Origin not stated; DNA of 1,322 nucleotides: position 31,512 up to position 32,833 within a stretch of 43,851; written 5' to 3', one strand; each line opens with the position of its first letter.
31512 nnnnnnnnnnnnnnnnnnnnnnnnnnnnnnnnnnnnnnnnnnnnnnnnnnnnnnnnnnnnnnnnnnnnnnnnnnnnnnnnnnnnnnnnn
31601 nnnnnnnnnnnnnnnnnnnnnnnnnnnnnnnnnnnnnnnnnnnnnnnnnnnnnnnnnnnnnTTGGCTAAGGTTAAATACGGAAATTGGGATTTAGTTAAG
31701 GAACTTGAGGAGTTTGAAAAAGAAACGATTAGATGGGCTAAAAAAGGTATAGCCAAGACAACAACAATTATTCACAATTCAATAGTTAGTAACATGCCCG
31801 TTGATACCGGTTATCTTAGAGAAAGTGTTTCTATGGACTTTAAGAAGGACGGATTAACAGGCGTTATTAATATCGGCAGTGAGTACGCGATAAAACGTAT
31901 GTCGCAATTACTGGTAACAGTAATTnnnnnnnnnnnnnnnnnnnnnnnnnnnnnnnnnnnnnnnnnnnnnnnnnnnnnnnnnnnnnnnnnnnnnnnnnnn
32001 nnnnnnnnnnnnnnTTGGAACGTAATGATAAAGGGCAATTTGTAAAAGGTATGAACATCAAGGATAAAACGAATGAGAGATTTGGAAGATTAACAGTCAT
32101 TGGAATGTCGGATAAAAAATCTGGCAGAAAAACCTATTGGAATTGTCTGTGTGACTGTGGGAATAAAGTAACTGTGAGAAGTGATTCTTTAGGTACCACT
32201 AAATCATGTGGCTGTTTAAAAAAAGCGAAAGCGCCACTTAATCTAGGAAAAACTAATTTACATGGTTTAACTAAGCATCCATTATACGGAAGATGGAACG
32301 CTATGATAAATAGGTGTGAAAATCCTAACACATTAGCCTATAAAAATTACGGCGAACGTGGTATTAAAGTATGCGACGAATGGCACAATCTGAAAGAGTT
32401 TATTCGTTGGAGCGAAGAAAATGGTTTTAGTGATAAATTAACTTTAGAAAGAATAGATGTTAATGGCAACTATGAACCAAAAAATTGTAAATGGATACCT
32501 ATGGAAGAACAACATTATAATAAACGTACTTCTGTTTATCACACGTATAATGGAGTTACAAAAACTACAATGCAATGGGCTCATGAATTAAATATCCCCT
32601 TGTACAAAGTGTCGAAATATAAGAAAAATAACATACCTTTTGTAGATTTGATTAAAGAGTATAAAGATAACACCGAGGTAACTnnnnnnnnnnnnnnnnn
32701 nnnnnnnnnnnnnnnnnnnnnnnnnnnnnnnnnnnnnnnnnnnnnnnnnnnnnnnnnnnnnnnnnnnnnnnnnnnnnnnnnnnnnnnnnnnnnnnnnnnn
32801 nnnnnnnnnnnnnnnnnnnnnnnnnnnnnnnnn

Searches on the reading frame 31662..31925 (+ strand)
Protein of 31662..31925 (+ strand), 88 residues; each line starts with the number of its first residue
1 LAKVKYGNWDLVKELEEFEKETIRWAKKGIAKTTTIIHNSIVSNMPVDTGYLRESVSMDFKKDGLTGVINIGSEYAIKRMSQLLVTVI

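Call 5: search_protein_families(library=pfam, proteins=[window:31662-31925:+], max_evalue=1)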
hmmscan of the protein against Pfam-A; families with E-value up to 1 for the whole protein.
seq(88 aa): 2 families
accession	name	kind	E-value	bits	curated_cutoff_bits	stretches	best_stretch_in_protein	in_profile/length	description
PF04883.17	HK97-gp10_like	-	1.7e-06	29.3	21.4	1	11-74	3-68/78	Bacteriophage HK97-gp10, putative tail-component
PF11554.13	DUF3232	-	0.029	14.8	27.4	1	19-70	72-123/152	Protein of unknown function (DUF3232)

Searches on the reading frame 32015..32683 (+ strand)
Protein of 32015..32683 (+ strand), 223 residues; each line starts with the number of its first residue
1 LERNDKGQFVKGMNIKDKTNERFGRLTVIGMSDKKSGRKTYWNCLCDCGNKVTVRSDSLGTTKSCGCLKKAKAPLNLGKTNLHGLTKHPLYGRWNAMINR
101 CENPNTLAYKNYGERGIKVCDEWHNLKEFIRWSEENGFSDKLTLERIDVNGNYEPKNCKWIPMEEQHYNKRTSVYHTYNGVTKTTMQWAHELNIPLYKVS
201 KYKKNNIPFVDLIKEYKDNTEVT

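Call 5: search_protein_families(library=pfam, proteins=[window:32015-32683:+], max_evalue=1)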
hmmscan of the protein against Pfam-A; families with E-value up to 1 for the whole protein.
seq(223 aa): 3 families
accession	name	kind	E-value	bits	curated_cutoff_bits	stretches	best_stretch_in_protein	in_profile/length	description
PF21817.3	CapR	-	1.2e-05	25.8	24.2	1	15-66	6-65/67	CapR homology domain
PF13611.12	Peptidase_S76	-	0.023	15.5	27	1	165-219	22-76/121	Serine peptidase of plant viral polyprotein, P1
PF24294.1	Chromo_PTM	-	0.11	12.9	27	0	185-206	50-71/75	Membrane-bound transcription factor PTM, chromo domain-like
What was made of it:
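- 32015..32686 (+): Intron-encoded endonuclease-like ORF (223 aa, TTG start, ribosome-binding site GAGGTGA at 32002-32008). Its last codons overlap P5', P4' and the P6 5' strand. The only Pfam hit is the N-terminal CapR zinc ribbon (call 5).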

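Call 7: search_protein_families(library=phrogs, proteins=[window:32015-32683:+], max_evalue=0.01)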
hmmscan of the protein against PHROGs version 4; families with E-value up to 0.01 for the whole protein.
seq(223 aa): 8 families
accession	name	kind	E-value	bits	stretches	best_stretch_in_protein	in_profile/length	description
phrog_374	-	DNA, RNA and nucleotide metabolism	6.8e-76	257.3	1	11-218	190-401/617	HNH endonuclease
phrog_3377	-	DNA, RNA and nucleotide metabolism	1.3e-46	160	1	82-215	6-139/196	HNH endonuclease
phrog_8790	-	DNA, RNA and nucleotide metabolism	3.1e-32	113.4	1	81-186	16-113/241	restriction endonuclease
phrog_2081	-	DNA, RNA and nucleotide metabolism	3.3e-28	100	1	82-179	97-204/433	HNH endonuclease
phrog_953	-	DNA, RNA and nucleotide metabolism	5.3e-20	73.1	1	81-171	215-306/420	HNH endonuclease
phrog_27240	-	unknown function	2.8e-05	25.5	1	21-73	10-61/132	-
phrog_18493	-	unknown function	7.1e-05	23.9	1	15-58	57-97/136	-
phrog_22195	-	unknown function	0.0042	17.9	1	19-91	11-81/148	-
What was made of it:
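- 32015..32686 (+): phrog_374 'HNH endonuclease' E=6.8e-76 (call 7).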

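Call 26: search_solved_structures(query=window:32015-32683:+, max_evalue=10, show_alignments=3)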
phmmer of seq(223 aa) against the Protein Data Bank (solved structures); distinct sequences matched with E-value up to 10: 0.

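Call 27: search_protein_families(library=ncbifam, proteins=[window:32015-32683:+], max_evalue=1)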
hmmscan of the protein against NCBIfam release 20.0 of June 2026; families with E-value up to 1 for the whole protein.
seq(223 aa): 0 families
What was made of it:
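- On HNH (His-Me finger) homing endonuclease: NCBIfam reports nothing (calls 5, 27).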

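Call 48: find_homologous_proteins(query=window:32015-32683:+)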
Query seq(223 aa) (223 aa): 7934 proteins with E <= 0.001 among 8000 candidates; the best 120 are listed.
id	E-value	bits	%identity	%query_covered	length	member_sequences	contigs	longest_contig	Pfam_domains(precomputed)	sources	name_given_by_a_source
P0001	9.3e-148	508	96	100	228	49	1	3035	-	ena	-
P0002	2.3e-139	481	91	100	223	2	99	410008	-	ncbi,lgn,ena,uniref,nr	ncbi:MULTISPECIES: hypothetical protein [Staphylococcus]|uniref:hypothetical protein n=1 Tax=Staphyl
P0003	4.0e-139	480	91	100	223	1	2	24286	-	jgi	-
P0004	5.3e-138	476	90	100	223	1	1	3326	-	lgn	-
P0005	8.6e-112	390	92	80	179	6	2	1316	-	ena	-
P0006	9.0e-108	377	71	99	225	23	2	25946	-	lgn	-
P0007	2.4e-106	373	71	99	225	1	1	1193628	-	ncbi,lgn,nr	ncbi:hypothetical protein ETI10_01730 [Macrococcoides goetzii]|nr:hypothetical protein [Macrococcus 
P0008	1.1e-105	370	71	99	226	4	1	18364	-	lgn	-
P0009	1.4e-100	354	67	97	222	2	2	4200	-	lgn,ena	-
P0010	6.3e-100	352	69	99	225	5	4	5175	-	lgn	-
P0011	6.5e-99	348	65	99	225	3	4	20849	-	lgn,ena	-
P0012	4.3e-98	346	67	97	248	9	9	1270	-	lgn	-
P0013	1.2e-89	318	61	99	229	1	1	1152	-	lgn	-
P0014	4.5e-86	306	61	97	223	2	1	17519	-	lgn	-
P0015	6.4e-86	306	58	100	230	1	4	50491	-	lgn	-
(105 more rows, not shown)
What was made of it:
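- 32015..32686 (+): More than 7900 homologues (call 48).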

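Call 69: predict_structure(alignment_id=A2)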
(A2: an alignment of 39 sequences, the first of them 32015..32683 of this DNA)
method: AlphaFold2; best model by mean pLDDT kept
length: 223 residues; sequences in the alignment: 39
mean_pLDDT: 87.4   pTM: 0.52
mean pLDDT of the five models: 87.4, 87.0, 86.6, 84.9, 84.3
residues with pLDDT >= 90: 136; 70-90: 64; 50-70: 22; < 50: 1
segments of 3 or more residues with pLDDT < 50: none
pLDDT, mean of each block of 10 residues (from residue 1): 71 75 94 85 94 91 87 68 77 95 94 94 94 94 91 95 86 87 90 92 94 87 52
secondary structure, 60 per line:
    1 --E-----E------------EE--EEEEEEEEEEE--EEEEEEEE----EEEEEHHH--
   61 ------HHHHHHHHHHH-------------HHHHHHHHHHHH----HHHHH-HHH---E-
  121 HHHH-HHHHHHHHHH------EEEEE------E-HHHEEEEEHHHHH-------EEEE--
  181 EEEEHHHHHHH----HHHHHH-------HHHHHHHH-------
elements in order: E26-36 E39-46 E51-55 H67-77 H91-102 H107-111 H121-124 H126-135 E142-146 E158-162 H163-167 E175-178 E181-184 H185-191 H196-201 H209-216
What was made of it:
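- On HNH (His-Me finger) homing endonuclease: The model has a beta(142-146)-beta(158-162)-alpha(163-167) element (call 69).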

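Call 71: fold_search(model_id=the predicted structure, library=pdb)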
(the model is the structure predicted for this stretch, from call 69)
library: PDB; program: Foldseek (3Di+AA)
matches with E <= 10: 453; with E <= 0.001: 0
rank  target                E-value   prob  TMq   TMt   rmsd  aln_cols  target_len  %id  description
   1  3q9d_B                4.9e-01  0.10  0.12  0.14  19.5       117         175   14  Crystal Structure of Cpn0803 from C. pneumoniae. (released 2012-01-11)
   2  3er0_B                5.5e-01  0.66  0.12  0.19   2.9        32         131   25  Crystal structure of the full length eIF5A from Saccharomyces cerevisiae (released 2008-12-02)
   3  6zn8_F                8.3e-01  0.69  0.15  0.48   4.6        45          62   20  Crystal structure of the H. influenzae VapXD toxin-antitoxin complex (released 2020-11-04)
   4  3q9d_A                8.3e-01  0.08  0.12  0.14  19.7       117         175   14  Crystal Structure of Cpn0803 from C. pneumoniae. (released 2012-01-11)
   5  3dwa_C                8.8e-01  0.16  0.13  0.21  12.5        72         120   14  Crystal structure of the B-subunit of the AB5 toxin from E. coli (released 2008-11-04)
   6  8s4t_A                1.2e+00  0.07  0.13  0.20  26.3       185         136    9  DNA bound structure of PrgE from plasmid pCF10 (released 2024-05-29)
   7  3c96                  1.3e+00  0.54  0.13  0.08   2.4        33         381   12  Crystal structure of the flavin-containing monooxygenase phzS from Pseudomonas aeruginosa. Northeast Structural Genomics (released 2008-02-26)
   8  2wwe                  1.4e+00  0.08  0.11  0.19  13.9        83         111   16  Crystal structure of the phox homology domain of human phosphoinositide-3-kinase-C2-gamma (released 2009-11-03)
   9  6uzi_A                1.5e+00  0.25  0.12  0.06  13.6        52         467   19  Crystal structure of Dihydrolipoyl dehydrogenase from Elizabethkingia anophelis NUHP1 (released 2020-01-15)
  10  7qep_S4               1.6e+00  0.69  0.13  0.11   1.5        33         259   21  Cryo-EM structure of the ribosome from Encephalitozoon cuniculi (released 2022-02-09)
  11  2wtz_B                1.6e+00  0.20  0.15  0.08   6.7        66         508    9  MurE ligase of Mycobacterium Tuberculosis (released 2009-12-15)
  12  4bwg_I                1.7e+00  0.11  0.12  0.20  11.3        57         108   10  Structural basis of subtilase cytotoxin SubAB assembly (released 2013-08-14)
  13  2mgs_MODEL_1_A        1.8e+00  0.08  0.10  0.22  10.8        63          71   13  Solution structure of CXCL5 (released 2014-04-02)
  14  5vod_D                1.8e+00  0.04  0.12  0.15  20.6       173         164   11  Crystal structure of HCMV Pentamer in complex with neutralizing antibody 9I6 (released 2017-07-05)
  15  5vob_D                1.8e+00  0.04  0.12  0.15  20.6       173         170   11  Crystal structure of HCMV Pentamer in complex with neutralizing antibody 8I21 (released 2017-07-05)
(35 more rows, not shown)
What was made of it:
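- On HNH (His-Me finger) homing endonuclease: Foldseek against PDB finds nothing significant (call 71).
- Tried and rejected: Foldseek against PDB gave nothing (call 71).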

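Call 74: search_solved_structures(query=A2, max_evalue=10, show_alignments=3)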
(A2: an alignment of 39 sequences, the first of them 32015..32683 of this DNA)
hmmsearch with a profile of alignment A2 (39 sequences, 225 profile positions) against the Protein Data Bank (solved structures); distinct sequences matched with E-value up to 10: 6.
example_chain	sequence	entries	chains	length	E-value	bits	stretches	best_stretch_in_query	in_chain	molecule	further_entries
6v5b_C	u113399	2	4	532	0.057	16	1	126-185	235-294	Microprocessor complex subunit DGCR8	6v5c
6lxd_B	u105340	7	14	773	0.1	15.2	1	126-184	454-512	Microprocessor complex subunit DGCR8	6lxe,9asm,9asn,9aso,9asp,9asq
7k5x_M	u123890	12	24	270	0.17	14.5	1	81-141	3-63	scFv20 | scFv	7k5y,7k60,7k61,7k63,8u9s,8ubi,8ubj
9zq9_J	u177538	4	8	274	0.19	14.3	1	80-141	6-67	Ig-like domain-containing protein | mAb PL2-6 antibody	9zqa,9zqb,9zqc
6tut_R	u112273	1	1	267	0.43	13.2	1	138-207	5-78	Repressor of RNA polymerase III transcription MAF1,Repressor of RNA polymerase III transcr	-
5u9n_A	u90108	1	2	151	1.2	11.7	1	141-196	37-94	Bromo domain containing protein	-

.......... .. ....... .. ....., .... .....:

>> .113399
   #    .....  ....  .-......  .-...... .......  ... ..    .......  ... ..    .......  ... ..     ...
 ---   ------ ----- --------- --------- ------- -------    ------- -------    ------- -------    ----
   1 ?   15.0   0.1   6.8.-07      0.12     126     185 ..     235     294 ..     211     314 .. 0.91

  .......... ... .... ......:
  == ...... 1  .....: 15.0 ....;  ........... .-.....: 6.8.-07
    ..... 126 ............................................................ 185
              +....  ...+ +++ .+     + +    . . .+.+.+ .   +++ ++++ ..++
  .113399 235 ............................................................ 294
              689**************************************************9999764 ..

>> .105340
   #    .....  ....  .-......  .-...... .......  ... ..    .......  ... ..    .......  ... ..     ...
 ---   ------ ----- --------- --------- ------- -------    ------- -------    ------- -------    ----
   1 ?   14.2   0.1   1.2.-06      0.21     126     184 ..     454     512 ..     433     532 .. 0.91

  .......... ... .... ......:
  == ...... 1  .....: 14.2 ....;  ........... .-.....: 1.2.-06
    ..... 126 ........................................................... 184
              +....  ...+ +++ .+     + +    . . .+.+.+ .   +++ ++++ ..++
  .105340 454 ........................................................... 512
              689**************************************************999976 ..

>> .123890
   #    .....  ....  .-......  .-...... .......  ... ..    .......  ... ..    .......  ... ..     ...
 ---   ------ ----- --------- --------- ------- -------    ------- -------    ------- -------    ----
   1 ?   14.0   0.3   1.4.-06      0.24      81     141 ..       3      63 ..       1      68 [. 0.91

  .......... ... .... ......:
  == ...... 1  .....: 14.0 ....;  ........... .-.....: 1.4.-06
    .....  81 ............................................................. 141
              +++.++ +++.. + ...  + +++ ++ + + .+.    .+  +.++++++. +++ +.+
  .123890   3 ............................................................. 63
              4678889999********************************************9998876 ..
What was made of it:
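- Tried and rejected: Sequence searches of the ORF and of its family profile against PDB gave nothing meaningful (calls 26, 74).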
